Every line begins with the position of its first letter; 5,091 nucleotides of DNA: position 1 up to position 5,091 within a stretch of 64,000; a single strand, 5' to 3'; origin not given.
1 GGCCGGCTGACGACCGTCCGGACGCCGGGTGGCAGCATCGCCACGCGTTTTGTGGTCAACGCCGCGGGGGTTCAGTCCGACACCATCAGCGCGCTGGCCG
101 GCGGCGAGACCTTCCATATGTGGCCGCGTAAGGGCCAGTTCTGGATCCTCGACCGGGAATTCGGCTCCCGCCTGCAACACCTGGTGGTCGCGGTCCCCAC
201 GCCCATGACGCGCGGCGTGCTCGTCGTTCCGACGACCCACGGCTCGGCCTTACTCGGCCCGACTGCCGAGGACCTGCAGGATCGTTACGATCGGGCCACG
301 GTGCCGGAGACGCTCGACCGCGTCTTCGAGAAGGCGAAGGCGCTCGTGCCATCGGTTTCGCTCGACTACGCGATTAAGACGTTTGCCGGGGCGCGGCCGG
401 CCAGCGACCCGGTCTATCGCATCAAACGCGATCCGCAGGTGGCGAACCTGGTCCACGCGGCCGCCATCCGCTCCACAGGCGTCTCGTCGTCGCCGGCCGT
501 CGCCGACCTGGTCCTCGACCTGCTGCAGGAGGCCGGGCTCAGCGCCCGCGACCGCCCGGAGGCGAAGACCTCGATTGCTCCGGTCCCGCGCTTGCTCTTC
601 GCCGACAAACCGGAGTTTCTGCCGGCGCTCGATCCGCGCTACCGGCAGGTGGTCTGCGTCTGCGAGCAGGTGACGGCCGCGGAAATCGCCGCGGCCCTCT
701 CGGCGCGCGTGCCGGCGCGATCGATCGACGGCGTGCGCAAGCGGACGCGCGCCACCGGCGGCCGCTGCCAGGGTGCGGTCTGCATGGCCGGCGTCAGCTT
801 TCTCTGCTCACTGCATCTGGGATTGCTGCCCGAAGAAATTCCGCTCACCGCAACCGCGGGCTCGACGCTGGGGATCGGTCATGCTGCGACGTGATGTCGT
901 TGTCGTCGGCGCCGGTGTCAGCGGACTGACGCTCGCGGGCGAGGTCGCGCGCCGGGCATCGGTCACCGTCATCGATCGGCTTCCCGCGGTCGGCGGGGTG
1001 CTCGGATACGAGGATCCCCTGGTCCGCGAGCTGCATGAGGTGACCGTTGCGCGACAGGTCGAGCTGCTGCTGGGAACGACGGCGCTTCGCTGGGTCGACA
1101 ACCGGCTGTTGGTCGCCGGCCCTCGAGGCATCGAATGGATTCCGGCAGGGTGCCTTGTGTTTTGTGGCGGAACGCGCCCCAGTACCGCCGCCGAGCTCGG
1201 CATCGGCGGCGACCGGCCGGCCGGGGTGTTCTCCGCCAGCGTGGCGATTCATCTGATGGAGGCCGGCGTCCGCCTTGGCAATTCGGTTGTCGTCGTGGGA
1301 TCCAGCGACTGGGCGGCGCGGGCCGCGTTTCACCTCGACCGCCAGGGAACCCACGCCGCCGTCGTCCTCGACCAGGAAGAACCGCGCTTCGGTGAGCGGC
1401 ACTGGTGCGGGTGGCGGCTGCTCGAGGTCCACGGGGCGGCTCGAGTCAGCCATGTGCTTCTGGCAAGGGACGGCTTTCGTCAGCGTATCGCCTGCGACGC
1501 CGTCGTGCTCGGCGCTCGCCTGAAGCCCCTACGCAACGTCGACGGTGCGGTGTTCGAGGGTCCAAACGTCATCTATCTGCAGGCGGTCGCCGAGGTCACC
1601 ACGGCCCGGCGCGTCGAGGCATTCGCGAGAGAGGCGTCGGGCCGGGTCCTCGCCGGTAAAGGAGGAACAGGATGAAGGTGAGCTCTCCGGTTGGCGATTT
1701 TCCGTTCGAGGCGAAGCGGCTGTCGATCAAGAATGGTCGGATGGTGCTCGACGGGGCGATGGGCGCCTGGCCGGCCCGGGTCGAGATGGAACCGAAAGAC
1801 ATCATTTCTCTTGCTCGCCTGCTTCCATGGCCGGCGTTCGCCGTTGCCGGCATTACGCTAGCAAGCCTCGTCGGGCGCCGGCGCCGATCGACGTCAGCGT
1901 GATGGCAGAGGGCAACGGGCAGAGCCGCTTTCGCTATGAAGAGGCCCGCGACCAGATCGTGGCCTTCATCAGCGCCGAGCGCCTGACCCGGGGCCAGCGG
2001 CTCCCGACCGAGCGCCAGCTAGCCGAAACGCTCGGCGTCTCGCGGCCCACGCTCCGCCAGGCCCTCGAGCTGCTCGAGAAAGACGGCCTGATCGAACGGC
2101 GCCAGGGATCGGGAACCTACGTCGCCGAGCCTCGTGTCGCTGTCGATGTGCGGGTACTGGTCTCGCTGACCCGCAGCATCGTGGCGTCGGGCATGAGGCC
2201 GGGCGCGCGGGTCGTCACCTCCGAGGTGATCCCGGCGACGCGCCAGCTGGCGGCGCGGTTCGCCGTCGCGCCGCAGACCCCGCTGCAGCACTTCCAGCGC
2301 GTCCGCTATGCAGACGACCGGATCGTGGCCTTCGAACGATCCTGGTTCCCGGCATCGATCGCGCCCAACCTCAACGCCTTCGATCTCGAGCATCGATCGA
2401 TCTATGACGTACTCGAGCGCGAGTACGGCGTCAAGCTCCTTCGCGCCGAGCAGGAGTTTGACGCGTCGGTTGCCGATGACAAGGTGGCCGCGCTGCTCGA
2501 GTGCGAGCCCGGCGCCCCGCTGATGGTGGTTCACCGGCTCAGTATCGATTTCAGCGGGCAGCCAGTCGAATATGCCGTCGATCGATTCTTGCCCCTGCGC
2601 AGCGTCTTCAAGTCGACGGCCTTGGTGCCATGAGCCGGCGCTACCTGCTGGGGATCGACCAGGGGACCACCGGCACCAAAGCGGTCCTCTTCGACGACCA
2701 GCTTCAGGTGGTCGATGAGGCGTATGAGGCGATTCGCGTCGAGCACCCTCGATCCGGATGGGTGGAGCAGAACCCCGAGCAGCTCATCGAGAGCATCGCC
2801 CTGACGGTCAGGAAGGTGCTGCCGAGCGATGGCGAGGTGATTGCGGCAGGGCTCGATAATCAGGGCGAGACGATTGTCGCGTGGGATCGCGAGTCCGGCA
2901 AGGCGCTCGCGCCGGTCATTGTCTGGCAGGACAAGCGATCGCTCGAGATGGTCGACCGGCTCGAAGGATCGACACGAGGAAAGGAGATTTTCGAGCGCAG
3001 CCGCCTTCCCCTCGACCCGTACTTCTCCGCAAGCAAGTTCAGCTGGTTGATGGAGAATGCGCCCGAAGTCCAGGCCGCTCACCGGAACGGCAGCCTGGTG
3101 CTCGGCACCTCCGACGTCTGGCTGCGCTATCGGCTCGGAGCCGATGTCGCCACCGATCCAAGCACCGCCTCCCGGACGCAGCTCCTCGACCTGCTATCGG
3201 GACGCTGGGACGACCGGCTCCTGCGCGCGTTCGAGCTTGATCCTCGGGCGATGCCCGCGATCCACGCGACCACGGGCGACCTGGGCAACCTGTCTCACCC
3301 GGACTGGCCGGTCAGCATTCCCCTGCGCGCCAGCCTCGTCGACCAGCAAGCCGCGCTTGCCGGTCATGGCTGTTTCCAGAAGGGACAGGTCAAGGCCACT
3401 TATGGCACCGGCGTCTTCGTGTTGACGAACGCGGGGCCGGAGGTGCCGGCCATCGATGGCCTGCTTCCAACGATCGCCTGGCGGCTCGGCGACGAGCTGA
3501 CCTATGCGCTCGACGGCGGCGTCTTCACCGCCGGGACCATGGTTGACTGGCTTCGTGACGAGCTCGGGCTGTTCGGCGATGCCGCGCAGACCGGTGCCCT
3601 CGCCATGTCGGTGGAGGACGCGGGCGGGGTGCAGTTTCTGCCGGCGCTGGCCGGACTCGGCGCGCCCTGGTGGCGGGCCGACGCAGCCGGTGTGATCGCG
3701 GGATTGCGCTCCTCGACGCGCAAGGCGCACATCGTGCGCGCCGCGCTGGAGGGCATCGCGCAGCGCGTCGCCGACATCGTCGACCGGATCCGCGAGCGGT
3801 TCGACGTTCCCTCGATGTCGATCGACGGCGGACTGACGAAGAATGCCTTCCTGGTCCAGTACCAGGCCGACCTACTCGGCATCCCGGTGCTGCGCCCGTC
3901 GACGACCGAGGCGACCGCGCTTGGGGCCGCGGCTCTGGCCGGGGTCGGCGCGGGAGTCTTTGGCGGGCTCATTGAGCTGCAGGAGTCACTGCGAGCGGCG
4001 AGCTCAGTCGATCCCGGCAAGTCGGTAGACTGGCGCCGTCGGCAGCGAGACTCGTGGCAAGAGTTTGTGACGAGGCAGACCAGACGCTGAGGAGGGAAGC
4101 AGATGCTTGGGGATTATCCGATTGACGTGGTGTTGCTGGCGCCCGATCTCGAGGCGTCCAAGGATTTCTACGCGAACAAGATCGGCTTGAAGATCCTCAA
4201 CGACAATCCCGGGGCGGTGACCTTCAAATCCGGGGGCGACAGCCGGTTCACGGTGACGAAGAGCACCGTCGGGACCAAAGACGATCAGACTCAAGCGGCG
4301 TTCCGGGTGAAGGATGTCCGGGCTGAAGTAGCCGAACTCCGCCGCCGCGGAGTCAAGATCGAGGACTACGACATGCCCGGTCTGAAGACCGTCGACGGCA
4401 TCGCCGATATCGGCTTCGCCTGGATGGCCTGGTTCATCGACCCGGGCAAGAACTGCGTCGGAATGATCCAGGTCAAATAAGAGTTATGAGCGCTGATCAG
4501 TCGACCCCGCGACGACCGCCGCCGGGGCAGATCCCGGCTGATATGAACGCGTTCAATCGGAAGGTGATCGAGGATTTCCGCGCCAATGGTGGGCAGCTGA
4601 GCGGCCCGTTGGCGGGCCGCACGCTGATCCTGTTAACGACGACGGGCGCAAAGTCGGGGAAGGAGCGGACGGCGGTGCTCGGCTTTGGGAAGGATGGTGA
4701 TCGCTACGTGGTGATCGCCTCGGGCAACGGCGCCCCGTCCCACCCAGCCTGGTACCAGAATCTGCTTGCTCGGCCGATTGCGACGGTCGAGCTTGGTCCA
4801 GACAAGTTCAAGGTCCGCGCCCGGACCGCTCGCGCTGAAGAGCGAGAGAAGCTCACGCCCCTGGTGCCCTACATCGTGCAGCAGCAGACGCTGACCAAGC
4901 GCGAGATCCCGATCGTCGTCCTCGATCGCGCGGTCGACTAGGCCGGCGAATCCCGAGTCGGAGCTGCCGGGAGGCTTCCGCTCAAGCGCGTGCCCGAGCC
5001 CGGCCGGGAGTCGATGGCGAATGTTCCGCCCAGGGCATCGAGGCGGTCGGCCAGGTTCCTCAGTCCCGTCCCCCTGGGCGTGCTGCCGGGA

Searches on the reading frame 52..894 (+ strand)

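Call 64: search_protein_families(library=pfam, proteins=[window:52-894:+], max_evalue=0.001)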
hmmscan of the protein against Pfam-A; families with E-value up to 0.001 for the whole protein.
window:52-894:+ (280 aa): 2 families
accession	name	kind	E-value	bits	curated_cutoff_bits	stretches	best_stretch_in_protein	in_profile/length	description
PF01266.30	DAO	-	2e-19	70.8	27.9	1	2-156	199-352/353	FAD dependent oxidoreductase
PF04324.20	Fer2_BFD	-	3.4e-08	34.2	26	1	200-246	1-42/50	BFD-like [2Fe-2S] binding domain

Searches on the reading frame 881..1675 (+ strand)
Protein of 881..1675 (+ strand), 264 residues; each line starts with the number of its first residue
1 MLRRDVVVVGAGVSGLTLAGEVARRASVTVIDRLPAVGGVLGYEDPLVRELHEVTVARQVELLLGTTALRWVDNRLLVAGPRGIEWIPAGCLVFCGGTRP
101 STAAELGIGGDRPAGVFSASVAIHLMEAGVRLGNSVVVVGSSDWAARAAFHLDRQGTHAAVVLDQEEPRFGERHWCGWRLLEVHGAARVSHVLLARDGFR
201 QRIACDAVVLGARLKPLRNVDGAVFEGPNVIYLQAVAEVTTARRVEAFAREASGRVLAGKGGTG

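Call 64: search_protein_families(library=pfam, proteins=[window:881-1675:+], max_evalue=0.001)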
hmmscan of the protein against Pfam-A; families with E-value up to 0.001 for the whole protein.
window:881-1675:+ (264 aa): 5 families
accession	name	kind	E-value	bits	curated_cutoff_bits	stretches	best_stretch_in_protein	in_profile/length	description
PF07992.20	Pyr_redox_2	-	7.1e-10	39.2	26.1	1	4-104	143-243/291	Pyridine nucleotide-disulphide oxidoreductase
PF00070.33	Pyr_redox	-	4.2e-08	34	22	1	6-73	2-68/82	Pyridine nucleotide-disulphide oxidoreductase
PF13450.12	NAD_binding_8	-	1.2e-05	25.9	21.9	1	8-41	1-35/68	NAD(P)-binding Rossmann-like domain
PF01946.23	Thi4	-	3.5e-05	23.6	26.2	1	3-42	17-58/235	Thi4 family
PF01266.30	DAO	-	0.00073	19.6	27.9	0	5-52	1-50/353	FAD dependent oxidoreductase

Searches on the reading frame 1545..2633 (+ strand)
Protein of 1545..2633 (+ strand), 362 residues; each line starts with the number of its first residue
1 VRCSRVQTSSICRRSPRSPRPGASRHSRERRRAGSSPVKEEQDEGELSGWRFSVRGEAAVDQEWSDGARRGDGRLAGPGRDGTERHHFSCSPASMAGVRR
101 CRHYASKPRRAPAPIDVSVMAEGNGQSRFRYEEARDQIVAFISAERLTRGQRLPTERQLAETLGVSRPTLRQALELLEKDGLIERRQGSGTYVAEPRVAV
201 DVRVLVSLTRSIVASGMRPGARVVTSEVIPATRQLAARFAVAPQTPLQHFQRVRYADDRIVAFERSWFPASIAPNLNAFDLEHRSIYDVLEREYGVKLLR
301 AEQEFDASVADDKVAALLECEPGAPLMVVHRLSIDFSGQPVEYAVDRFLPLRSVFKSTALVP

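Call 64: search_protein_families(library=pfam, proteins=[window:1545-2633:+], max_evalue=0.001)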
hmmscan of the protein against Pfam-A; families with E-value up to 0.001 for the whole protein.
window:1545-2633:+ (362 aa): 14 families
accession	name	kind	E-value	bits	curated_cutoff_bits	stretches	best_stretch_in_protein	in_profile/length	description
PF07702.18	UTRA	-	9.8e-41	139.3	23.8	1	215-348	2-135/141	UTRA domain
PF00392.27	GntR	-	3e-22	78.5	27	1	131-193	2-64/64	Bacterial regulatory proteins, gntR family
PF13545.12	HTH_Crp_2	-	5.2e-06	26.8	27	1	154-187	23-56/70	Crp-like helix-turn-helix domain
PF12802.13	MarR_2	-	2.5e-05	24.8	27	1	157-186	24-53/61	MarR family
PF13412.12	HTH_24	-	4.4e-05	23.4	21.9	1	157-184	21-48/48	Winged helix-turn-helix DNA-binding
PF01325.25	Fe_dep_repress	-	9.7e-05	22.9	26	0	150-185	19-54/60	Iron dependent repressor, N-terminal DNA binding domain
PF01978.25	TrmB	-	0.00012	22.3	25.6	1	155-191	24-59/68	Sugar-specific transcriptional regulator TrmB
PF14502.12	HTH_41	-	0.00016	21.5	25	1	150-193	3-48/48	Helix-turn-helix domain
PF08279.18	HTH_11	-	0.00017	21.8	25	1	157-190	19-53/55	HTH domain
PF25213.1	HVO_A0261_N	-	0.00024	21.4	35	1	155-192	26-61/86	HVO_A0261 N-terminal domain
PF02082.26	Rrf2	-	0.00033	21.2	30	1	150-192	20-63/132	Iron-dependent Transcriptional regulator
PF01047.28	MarR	-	0.00036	20.8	24.6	1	156-187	20-51/59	MarR family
PF12840.13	HTH_20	-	0.00043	20.6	27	0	158-186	23-51/51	Helix-turn-helix domain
PF08220.18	HTH_DeoR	-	0.00054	20.1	21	0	158-188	19-49/57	DeoR-like helix-turn-helix domain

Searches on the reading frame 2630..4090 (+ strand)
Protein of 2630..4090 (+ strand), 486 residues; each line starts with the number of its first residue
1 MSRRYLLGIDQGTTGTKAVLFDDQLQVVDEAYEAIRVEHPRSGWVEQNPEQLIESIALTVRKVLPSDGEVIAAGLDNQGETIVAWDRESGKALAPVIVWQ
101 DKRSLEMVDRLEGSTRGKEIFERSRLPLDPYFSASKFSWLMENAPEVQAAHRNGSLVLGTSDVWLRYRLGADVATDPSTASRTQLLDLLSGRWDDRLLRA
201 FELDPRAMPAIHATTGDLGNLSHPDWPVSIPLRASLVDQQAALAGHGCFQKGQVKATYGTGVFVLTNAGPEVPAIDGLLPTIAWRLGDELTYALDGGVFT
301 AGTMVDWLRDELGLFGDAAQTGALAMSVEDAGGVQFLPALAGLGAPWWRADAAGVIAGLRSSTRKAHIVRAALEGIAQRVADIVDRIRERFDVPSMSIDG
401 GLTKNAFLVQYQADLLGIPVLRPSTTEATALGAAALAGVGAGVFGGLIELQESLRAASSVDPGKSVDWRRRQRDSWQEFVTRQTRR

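Call 64: search_protein_families(library=pfam, proteins=[window:2630-4090:+], max_evalue=0.001)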
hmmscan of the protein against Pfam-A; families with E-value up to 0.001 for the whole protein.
window:2630-4090:+ (486 aa): 3 families
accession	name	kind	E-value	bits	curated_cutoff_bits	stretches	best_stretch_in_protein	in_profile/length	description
PF00370.27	FGGY_N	-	1.3e-50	172.7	28.8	1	5-245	1-245/245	FGGY family of carbohydrate kinases, N-terminal domain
PF02782.22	FGGY_C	-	3e-38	132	27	1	255-440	2-197/198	FGGY family of carbohydrate kinases, C-terminal domain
PF01869.26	BcrAD_BadFG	-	8.1e-07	29.3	31.5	0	7-35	1-29/271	BadF/BadG/BcrA/BcrD ATPase family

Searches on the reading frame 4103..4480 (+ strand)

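Call 64: search_protein_families(library=pfam, proteins=[window:4103-4480:+], max_evalue=0.001)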
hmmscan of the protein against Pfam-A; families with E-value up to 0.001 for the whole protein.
window:4103-4480:+ (125 aa): 3 families
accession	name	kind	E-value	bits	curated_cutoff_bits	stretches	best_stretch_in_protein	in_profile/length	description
PF00903.31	Glyoxalase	-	6.2e-07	30.3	20.6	1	9-87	5-96/121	Glyoxalase/Bleomycin resistance protein/Dioxygenase superfamily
PF12681.13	Glyoxalase_2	-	0.00019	21.8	30.1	1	9-84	4-85/118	Glyoxalase-like domain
PF22677.2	Ble-like_N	-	0.0004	20.5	24.5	1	9-42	5-39/41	Bleomycin resistance protein-like N-terminal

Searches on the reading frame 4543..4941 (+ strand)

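Call 64: search_protein_families(library=pfam, proteins=[window:4543-4941:+], max_evalue=0.001)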
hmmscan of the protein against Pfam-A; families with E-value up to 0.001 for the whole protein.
window:4543-4941:+ (132 aa): 1 family
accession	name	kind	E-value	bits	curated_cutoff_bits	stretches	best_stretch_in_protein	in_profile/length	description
PF04075.20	F420H2_quin_red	-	4.7e-31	108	22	1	6-127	3-128/130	F420H(2)-dependent quinone reductase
